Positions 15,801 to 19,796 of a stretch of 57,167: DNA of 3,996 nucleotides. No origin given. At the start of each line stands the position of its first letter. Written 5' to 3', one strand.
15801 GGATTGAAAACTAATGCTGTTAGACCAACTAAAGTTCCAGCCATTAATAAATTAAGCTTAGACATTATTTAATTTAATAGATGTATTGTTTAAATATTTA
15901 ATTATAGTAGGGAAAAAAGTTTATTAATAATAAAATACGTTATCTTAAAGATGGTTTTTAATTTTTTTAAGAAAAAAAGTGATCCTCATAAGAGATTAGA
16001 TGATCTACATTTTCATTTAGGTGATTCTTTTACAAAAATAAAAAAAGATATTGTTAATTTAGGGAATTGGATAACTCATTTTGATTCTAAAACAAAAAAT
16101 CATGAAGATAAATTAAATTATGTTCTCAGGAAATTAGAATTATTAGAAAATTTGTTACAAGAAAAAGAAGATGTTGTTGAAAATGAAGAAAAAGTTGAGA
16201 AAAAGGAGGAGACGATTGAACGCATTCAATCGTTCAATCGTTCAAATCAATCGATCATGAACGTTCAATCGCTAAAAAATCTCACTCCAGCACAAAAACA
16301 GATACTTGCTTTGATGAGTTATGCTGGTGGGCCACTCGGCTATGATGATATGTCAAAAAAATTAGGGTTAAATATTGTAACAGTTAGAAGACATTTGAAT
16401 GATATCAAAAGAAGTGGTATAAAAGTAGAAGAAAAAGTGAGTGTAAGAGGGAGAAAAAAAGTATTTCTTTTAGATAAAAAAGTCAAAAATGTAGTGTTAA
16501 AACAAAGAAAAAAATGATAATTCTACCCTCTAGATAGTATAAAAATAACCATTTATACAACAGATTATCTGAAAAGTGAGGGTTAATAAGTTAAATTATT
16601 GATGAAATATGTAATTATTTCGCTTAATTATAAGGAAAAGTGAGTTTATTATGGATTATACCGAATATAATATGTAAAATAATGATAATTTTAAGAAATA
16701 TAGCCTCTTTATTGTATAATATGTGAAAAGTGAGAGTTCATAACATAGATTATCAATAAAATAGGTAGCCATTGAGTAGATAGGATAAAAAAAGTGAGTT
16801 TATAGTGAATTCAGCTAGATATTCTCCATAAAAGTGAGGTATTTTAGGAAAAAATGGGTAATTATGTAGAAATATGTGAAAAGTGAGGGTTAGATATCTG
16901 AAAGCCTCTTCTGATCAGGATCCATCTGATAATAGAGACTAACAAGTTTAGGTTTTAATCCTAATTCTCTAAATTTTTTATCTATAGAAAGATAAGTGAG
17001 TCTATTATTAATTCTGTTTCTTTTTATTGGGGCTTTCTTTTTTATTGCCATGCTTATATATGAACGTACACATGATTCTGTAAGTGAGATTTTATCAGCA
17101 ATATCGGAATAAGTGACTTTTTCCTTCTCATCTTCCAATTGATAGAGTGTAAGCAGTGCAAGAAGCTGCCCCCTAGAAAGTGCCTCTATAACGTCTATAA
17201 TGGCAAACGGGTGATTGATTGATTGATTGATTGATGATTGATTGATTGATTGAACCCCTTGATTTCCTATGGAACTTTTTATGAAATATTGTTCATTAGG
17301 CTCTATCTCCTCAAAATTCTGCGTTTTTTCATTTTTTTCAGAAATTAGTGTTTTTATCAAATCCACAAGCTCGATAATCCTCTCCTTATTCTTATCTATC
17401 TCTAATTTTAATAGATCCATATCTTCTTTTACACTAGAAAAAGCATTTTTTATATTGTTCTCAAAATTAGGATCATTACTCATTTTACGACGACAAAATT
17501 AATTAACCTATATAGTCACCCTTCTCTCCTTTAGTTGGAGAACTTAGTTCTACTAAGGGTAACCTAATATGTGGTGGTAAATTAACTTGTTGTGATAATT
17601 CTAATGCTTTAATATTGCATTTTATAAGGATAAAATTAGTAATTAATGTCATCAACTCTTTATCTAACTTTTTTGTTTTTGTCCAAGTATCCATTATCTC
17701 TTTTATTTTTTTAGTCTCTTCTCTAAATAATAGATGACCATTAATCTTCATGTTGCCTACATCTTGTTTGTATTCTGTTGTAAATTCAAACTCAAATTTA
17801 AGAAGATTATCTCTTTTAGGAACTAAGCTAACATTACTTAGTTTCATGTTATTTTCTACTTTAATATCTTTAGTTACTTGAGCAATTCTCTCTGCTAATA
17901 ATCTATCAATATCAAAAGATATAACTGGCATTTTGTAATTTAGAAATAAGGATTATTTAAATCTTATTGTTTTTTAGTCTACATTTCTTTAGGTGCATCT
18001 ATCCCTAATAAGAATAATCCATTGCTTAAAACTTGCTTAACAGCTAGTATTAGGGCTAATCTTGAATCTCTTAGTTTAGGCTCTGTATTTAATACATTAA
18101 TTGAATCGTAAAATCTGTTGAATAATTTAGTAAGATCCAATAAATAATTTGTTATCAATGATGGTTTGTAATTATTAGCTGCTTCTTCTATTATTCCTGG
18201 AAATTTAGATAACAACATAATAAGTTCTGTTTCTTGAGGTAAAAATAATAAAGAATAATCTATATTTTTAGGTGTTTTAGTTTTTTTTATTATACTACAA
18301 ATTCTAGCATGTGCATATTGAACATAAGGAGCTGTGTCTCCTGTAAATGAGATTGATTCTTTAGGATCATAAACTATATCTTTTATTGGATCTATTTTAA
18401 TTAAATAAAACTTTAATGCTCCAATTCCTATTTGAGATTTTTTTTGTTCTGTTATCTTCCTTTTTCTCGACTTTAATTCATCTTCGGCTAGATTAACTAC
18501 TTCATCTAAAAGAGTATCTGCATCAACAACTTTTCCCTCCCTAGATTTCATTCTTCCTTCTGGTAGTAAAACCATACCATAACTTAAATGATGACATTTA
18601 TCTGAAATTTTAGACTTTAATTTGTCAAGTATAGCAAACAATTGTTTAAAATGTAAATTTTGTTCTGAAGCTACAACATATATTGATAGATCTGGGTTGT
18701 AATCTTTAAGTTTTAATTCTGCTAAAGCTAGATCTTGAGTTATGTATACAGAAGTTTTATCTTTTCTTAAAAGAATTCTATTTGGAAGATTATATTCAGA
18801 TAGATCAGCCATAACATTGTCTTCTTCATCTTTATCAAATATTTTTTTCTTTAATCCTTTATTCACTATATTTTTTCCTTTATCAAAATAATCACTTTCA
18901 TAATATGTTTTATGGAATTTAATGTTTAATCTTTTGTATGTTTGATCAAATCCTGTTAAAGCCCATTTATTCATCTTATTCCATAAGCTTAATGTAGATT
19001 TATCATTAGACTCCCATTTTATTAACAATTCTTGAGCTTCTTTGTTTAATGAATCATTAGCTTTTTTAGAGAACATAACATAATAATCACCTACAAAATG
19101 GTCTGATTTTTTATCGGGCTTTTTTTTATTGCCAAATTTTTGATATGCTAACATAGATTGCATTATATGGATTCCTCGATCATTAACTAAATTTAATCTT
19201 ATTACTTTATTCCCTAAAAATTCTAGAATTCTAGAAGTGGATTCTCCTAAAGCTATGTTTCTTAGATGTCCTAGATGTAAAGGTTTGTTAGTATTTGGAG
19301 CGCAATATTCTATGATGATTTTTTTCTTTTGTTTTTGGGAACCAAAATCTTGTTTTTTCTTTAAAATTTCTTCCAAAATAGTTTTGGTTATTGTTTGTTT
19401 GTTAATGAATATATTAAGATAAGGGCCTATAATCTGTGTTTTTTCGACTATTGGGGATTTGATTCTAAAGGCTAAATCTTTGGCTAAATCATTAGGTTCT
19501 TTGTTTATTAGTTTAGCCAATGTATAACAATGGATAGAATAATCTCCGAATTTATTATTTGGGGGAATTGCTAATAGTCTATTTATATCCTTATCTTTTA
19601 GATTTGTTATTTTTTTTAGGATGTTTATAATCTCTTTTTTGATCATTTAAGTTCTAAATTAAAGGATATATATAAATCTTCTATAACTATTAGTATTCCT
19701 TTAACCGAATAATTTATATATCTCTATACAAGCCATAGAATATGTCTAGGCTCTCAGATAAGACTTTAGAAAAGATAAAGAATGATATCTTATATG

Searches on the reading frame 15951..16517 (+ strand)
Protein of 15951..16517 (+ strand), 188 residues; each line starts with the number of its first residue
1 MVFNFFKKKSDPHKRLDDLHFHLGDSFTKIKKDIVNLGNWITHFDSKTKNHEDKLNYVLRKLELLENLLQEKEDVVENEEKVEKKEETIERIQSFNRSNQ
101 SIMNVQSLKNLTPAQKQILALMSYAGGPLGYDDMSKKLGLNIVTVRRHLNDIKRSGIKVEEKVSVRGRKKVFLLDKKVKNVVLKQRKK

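Call 10: search_protein_families(library=pfam, proteins=[window:15951-16517:+], max_evalue=0.01)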
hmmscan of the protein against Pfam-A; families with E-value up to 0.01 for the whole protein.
window:15951-16517:+ (188 aa): 3 families
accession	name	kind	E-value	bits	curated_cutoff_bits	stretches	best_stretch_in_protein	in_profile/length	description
PF08279.18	HTH_11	-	8.1e-05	22.9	25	1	115-161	2-48/55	HTH domain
PF08280.17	HTH_Mga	-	0.0088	16.4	23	0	115-153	7-44/59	M protein trans-acting positive regulator (MGA) HTH domain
PF08281.18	Sigma70_r4_2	-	0.0088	16.1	25.7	0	108-150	8-48/54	Sigma-70, region 4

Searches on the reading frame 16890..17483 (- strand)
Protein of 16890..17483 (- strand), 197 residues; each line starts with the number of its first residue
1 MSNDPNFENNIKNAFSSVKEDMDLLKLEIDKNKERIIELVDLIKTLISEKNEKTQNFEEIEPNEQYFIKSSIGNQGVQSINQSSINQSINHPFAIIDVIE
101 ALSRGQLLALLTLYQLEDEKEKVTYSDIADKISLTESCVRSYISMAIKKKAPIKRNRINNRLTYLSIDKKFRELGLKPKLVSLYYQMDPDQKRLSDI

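Call 10: search_protein_families(library=pfam, proteins=[window:16890-17483:-], max_evalue=0.01)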
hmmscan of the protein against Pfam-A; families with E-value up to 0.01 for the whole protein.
window:16890-17483:- (197 aa): 1 family
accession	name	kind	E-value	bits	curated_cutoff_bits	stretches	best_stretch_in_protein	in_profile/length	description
PF14493.12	HTH_40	-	0.0035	18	27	1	120-177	10-67/89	Helix-turn-helix domain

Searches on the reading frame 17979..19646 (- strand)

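Call 11: search_protein_families(library=pfam, proteins=[window:17979-19646:-], max_evalue=0.01)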
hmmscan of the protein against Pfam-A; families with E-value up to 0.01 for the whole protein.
window:17979-19646:- (555 aa): 5 families
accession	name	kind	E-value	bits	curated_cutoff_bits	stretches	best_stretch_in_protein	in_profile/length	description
PF00750.26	tRNA-synt_1d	-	2.2e-49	168.8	23.3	1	92-426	3-347/349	tRNA synthetases class I (R), catalytic domain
PF05746.21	DALR_1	-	7.2e-34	116.8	22.3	1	442-555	1-117/117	DALR anticodon binding domain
PF03485.21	Arg_tRNA_synt_N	-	3.2e-12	47.3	21.5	1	2-81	3-85/85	Arginyl tRNA synthetase N terminal domain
PF00133.28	tRNA-synt_1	-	0.0015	17.8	22.7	1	100-207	15-122/414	tRNA synthetases class I (I, L, M and V)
PF01406.26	tRNA-synt_1e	-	0.0039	17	27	1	104-286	4-137/301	tRNA synthetases class I (C) catalytic domain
